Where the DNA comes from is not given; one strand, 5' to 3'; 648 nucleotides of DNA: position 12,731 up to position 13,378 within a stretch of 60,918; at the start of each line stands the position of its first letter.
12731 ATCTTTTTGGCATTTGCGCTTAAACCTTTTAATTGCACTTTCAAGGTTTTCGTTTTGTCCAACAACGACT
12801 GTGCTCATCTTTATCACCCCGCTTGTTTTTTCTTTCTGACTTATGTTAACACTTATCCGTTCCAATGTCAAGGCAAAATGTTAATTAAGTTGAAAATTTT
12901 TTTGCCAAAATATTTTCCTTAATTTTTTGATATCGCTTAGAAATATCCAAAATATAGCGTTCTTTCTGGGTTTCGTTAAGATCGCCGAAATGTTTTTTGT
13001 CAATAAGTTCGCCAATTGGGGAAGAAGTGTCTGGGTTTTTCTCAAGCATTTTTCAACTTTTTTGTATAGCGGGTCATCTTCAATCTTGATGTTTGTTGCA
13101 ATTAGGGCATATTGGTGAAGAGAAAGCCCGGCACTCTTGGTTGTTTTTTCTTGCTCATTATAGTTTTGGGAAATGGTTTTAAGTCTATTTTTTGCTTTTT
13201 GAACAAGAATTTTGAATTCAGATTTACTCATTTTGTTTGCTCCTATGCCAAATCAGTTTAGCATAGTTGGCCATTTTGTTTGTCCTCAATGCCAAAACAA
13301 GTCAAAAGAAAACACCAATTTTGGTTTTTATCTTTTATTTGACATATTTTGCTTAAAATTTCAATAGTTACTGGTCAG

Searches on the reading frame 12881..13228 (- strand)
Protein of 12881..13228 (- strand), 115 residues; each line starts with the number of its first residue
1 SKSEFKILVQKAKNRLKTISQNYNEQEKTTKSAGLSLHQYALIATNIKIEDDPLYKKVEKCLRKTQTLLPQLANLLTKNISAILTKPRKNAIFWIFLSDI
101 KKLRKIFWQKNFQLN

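Call 25: search_protein_families(library=pfam, proteins=[window:12881-13228:-], max_evalue=0.01)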
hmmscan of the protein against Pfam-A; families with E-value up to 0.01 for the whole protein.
window:12881-13228:- (115 aa): 1 family
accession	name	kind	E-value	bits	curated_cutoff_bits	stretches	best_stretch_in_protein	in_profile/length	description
PF02397.22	Bac_transf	-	0.0036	17.3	27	1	26-90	64-112/179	Bacterial sugar transferase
